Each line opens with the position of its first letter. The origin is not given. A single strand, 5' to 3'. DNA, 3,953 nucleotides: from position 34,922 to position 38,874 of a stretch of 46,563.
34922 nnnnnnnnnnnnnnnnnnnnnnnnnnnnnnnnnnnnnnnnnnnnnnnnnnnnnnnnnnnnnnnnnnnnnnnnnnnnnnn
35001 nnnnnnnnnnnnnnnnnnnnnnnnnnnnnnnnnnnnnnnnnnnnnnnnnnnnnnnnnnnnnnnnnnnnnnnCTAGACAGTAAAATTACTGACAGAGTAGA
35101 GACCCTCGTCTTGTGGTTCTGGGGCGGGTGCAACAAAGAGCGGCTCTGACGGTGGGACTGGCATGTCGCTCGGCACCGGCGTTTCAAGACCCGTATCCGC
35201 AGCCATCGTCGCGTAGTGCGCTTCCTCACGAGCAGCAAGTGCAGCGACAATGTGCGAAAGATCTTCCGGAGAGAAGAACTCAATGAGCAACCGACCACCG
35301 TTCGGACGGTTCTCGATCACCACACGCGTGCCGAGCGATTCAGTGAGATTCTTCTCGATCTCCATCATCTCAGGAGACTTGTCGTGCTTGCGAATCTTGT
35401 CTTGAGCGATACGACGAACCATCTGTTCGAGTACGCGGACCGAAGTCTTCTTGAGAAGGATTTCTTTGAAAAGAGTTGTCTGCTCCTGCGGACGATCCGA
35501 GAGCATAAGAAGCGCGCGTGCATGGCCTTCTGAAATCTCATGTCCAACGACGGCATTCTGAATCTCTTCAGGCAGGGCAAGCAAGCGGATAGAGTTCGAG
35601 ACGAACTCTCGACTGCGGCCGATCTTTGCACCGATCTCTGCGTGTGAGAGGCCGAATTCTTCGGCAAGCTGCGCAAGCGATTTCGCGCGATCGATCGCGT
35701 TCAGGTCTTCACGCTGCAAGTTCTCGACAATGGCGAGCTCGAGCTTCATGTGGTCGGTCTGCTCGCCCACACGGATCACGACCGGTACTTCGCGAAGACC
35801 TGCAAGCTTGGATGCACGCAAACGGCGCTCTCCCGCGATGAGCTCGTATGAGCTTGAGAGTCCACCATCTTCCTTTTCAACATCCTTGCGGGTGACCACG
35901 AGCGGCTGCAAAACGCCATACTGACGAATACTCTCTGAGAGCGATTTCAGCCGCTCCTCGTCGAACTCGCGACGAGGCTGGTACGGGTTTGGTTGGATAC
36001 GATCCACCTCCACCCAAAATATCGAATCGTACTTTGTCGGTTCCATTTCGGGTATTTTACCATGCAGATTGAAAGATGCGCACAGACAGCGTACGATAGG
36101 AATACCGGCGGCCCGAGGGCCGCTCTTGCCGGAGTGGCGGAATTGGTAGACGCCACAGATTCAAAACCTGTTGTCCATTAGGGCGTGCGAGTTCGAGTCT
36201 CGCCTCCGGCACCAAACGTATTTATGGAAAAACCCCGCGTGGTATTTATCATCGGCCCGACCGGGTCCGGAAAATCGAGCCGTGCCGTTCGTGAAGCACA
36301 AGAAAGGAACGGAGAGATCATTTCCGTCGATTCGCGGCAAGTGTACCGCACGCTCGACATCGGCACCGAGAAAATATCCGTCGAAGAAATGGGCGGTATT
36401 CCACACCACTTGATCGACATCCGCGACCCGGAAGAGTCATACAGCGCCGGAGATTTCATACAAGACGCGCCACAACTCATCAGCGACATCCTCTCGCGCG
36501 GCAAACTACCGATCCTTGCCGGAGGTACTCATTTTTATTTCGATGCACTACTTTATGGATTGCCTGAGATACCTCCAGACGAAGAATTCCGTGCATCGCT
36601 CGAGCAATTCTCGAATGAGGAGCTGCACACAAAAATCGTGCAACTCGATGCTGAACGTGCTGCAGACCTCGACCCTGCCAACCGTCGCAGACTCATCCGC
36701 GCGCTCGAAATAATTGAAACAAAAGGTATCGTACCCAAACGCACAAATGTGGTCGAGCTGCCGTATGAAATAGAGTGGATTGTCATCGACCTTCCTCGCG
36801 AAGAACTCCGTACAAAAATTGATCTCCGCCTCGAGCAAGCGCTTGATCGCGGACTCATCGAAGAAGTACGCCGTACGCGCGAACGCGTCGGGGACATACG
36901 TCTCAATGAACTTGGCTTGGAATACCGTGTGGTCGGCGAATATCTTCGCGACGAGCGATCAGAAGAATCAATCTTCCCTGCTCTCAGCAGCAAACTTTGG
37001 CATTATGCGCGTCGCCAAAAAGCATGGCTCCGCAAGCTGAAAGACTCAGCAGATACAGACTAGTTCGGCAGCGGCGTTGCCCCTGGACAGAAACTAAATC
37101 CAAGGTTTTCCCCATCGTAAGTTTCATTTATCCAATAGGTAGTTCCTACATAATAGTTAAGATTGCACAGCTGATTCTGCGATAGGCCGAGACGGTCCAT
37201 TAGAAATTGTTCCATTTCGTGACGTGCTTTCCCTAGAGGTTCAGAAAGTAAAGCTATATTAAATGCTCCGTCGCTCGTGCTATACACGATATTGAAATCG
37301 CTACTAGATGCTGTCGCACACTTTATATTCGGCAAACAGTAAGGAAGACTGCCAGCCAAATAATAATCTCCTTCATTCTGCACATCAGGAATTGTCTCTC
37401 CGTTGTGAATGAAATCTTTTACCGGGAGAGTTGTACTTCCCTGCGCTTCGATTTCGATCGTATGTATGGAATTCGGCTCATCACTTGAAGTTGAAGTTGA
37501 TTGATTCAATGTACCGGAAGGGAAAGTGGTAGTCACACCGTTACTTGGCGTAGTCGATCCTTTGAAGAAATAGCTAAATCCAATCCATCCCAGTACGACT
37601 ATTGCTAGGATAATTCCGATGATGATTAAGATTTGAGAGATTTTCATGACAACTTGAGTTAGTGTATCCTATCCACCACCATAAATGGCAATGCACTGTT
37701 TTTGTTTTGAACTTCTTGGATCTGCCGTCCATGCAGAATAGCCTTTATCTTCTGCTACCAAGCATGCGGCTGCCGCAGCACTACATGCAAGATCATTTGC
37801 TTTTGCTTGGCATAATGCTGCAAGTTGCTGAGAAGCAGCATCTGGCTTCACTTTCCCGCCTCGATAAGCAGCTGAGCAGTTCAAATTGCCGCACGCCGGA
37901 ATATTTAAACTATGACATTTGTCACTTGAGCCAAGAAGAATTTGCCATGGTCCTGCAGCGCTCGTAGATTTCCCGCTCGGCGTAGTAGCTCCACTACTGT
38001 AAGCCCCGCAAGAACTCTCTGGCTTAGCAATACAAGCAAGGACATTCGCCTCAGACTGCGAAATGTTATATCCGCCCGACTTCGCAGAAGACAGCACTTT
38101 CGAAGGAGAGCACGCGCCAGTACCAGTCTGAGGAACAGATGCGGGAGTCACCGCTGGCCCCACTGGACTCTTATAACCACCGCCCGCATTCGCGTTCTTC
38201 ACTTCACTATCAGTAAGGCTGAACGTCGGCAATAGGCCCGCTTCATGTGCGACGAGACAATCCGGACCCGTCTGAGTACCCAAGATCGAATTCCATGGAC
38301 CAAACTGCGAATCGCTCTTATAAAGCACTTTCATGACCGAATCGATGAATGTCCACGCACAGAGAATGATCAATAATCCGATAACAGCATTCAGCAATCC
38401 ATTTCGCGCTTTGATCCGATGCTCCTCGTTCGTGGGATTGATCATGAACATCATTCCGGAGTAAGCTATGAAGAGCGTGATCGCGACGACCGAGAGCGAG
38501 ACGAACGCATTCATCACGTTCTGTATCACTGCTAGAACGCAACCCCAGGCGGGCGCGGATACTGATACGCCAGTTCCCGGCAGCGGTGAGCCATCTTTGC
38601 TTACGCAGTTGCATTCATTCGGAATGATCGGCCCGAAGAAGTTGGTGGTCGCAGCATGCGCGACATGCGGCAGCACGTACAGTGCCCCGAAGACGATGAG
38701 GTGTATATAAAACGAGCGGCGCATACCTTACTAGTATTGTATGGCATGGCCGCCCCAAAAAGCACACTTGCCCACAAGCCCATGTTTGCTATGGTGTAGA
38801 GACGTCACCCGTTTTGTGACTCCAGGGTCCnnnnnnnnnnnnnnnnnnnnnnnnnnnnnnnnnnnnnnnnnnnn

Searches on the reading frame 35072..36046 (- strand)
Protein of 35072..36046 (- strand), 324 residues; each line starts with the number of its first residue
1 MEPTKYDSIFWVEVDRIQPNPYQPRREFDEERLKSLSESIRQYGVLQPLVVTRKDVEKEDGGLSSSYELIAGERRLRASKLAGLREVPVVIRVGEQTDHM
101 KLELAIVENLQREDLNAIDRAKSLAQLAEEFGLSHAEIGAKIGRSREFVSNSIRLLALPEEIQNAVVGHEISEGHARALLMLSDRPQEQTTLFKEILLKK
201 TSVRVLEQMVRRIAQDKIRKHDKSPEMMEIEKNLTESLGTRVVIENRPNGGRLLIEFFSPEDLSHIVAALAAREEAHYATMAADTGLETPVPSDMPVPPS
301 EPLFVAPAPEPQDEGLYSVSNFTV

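Call 43: search_protein_families(library=pfam, proteins=[window:35072-36046:-], max_evalue=0.01)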
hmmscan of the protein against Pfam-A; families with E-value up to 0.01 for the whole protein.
window:35072-36046:- (324 aa): 3 families
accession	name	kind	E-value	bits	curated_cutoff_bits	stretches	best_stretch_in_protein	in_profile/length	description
PF17762.8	HTH_ParB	-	8e-30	103.4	22.6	1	113-214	1-101/102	ParB HTH domain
PF02195.25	ParB_N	-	1.3e-28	99.3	26.3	1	11-111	5-95/95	ParB N-terminal domain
PF23552.2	ParB_C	-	6.6e-08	32.3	23.8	1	223-269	1-48/50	ParB dimerisation domain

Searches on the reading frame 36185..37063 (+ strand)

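Call 43: search_protein_families(library=pfam, proteins=[window:36185-37063:+], max_evalue=0.01)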
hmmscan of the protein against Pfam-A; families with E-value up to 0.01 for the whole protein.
window:36185-37063:+ (292 aa): 4 families
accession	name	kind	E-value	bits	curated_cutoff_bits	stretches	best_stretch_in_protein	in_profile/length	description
PF01715.23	IPPT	-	2.2e-64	217.9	23.6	1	52-284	1-242/243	IPP transferase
PF01745.22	IPT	-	1e-05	25.5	20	1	18-73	2-57/233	Isopentenyl transferase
PF13671.12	AAA_33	-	0.0014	19.4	27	0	19-50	1-32/143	AAA domain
PF13191.12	AAA_16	-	0.0043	18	32.6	0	14-42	21-48/167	AAA ATPase domain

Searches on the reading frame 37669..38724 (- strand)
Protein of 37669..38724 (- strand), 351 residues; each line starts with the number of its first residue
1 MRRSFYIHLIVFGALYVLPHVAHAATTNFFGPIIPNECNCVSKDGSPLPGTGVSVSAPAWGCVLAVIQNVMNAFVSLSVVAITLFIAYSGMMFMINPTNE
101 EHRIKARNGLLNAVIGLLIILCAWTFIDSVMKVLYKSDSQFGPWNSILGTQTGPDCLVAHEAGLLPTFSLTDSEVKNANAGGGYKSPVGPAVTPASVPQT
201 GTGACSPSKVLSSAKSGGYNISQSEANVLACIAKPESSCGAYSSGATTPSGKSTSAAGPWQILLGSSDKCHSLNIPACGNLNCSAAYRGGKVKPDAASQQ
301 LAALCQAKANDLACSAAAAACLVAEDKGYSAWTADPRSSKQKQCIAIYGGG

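Call 43: search_protein_families(library=pfam, proteins=[window:37669-38724:-], max_evalue=0.01)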
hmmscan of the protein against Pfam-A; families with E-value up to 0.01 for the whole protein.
window:37669-38724:- (351 aa): 2 families
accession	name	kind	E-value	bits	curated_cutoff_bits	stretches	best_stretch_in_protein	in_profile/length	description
PF18895.5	T4SS_pilin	-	2.1e-09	37.7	26.6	1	66-127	8-68/71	Type IV secretion system pilin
PF02322.20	Cyt_bd_oxida_II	-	0.0093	15.8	35.6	0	65-126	146-207/302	Cytochrome bd terminal oxidase subunit II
